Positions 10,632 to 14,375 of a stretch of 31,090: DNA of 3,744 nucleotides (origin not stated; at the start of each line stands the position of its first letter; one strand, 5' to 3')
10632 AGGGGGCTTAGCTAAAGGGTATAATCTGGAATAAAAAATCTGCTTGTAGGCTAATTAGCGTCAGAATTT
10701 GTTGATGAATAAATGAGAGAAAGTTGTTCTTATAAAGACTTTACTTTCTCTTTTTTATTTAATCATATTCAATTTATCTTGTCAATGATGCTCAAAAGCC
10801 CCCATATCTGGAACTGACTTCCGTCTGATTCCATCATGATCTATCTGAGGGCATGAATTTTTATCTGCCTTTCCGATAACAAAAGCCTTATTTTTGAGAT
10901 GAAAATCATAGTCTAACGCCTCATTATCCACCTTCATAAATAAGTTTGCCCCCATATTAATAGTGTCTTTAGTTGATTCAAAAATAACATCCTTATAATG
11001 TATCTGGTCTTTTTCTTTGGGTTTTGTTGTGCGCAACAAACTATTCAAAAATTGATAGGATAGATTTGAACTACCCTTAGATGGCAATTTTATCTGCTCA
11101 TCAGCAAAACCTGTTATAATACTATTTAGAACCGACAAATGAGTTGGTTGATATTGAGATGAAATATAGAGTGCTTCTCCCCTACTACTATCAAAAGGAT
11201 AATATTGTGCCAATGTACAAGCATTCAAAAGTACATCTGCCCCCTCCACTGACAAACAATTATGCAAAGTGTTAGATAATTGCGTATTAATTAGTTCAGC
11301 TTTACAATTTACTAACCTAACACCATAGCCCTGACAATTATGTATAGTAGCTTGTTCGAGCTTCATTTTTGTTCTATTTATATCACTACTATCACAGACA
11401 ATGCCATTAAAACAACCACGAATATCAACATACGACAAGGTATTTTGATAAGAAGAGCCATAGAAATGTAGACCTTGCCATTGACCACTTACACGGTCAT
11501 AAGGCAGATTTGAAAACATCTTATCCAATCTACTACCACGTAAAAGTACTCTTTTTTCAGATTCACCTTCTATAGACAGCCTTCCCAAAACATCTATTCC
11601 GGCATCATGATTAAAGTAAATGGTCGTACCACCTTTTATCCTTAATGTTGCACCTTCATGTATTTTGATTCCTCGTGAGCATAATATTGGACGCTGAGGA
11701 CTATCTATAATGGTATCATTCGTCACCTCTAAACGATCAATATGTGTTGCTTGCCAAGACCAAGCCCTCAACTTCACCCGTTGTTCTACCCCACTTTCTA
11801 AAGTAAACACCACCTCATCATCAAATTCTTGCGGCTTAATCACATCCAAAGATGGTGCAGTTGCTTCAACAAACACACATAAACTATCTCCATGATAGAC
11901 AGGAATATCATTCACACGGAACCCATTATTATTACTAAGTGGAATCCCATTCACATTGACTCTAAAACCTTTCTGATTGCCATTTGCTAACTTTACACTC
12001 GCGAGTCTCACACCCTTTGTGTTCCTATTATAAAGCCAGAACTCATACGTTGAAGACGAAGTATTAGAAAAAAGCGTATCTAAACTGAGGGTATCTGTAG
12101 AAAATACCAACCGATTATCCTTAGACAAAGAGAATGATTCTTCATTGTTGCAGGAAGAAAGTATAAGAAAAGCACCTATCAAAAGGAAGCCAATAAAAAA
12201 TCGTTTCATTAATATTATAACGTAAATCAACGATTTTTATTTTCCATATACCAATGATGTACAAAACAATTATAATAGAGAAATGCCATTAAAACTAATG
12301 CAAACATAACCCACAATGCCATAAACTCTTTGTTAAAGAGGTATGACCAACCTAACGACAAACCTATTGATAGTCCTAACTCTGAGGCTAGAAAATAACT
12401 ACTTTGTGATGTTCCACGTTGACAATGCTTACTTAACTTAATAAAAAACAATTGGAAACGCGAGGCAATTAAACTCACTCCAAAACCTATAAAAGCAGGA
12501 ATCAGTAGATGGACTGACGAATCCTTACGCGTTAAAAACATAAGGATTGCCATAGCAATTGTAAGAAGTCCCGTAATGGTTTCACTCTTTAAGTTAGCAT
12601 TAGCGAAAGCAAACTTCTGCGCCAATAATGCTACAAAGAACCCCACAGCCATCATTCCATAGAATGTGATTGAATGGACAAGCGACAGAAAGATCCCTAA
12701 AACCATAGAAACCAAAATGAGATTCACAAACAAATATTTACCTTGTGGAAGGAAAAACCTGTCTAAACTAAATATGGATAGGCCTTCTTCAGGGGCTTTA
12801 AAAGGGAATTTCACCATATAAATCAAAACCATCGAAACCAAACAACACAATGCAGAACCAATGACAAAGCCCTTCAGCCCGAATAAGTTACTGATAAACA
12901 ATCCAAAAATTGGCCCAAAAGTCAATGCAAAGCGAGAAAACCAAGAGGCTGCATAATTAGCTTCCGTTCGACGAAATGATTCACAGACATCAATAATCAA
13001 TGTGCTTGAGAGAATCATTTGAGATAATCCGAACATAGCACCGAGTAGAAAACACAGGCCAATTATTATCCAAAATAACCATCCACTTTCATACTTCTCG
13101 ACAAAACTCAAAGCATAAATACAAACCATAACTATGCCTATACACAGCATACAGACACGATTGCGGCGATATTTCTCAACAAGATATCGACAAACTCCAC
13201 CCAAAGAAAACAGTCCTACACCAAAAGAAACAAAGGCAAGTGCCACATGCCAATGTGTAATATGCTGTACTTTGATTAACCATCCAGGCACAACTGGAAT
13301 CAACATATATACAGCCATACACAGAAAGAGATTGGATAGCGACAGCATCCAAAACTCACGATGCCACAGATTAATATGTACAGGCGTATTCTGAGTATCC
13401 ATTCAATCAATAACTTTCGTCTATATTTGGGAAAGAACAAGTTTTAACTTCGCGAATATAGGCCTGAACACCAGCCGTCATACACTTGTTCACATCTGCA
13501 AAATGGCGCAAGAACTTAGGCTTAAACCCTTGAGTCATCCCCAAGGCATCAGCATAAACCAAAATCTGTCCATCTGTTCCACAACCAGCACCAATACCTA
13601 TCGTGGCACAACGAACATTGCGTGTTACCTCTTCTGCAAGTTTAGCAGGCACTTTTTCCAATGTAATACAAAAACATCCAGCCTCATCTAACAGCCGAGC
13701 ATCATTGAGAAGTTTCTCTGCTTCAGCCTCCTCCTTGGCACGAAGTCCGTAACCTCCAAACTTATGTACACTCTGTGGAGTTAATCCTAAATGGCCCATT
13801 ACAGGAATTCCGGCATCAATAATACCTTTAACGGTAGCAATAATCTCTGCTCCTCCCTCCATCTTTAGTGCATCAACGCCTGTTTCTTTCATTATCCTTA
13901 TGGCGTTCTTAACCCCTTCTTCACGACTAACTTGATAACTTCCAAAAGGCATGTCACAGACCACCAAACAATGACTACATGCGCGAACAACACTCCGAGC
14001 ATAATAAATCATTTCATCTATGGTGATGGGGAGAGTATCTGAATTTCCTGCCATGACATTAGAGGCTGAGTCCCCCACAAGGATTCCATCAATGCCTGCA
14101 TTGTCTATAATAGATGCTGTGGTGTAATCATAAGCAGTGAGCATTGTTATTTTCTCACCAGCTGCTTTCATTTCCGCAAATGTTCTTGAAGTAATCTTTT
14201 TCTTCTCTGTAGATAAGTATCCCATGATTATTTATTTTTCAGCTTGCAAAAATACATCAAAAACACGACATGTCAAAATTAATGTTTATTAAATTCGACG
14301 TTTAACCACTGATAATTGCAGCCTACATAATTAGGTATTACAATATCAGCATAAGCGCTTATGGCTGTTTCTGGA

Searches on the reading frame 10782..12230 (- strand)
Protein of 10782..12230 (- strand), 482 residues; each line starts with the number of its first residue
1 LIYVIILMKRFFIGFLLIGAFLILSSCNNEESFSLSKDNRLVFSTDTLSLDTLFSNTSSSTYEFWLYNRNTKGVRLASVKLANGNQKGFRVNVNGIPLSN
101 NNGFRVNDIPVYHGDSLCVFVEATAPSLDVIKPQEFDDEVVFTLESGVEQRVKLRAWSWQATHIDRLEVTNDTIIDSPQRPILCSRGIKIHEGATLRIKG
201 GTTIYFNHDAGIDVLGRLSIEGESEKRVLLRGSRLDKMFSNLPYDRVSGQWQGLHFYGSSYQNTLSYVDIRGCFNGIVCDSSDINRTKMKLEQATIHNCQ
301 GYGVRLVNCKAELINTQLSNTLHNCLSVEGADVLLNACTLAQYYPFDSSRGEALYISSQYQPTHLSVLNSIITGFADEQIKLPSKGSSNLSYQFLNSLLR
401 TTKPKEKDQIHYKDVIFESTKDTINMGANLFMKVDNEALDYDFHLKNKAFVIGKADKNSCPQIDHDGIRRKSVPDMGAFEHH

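Call 74: search_protein_families(library=pfam, proteins=[window:10782-12230:-], max_evalue=0.00001)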
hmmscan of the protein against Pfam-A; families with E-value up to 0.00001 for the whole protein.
window:10782-12230:- (482 aa): 1 family
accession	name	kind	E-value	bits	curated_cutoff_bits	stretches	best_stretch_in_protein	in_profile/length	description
PF13229.12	Beta_helix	-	9.5e-06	25.8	25.9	0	168-310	12-124/158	Right handed beta helix region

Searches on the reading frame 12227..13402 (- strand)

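Call 74: search_protein_families(library=pfam, proteins=[window:12227-13402:-], max_evalue=0.00001)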
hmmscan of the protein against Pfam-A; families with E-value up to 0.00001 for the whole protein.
window:12227-13402:- (391 aa): 1 family
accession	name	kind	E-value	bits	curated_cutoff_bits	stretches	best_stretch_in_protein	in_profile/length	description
PF07690.21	MFS_1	-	9.4e-13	48.2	33.4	1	20-347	1-346/347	Major Facilitator Superfamily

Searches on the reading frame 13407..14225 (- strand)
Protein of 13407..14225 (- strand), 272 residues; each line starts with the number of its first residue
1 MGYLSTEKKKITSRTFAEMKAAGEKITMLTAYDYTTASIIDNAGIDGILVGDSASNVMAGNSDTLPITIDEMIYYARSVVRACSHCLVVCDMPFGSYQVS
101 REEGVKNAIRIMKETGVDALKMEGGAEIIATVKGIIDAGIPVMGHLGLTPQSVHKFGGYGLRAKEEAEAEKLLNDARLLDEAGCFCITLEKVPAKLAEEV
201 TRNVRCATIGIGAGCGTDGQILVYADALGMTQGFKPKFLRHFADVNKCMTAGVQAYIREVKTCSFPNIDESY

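Call 74: search_protein_families(library=pfam, proteins=[window:13407-14225:-], max_evalue=0.00001)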
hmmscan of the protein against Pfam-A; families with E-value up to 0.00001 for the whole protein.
window:13407-14225:- (272 aa): 2 families
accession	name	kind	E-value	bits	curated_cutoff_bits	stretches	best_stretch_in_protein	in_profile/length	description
PF02548.21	Pantoate_transf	-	4.6e-109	364.3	28.7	1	10-267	1-258/259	Ketopantoate hydroxymethyltransferase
PF13714.12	PEP_mutase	-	4.3e-09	36.8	31.5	1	16-125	1-107/240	Phosphoenolpyruvate phosphomutase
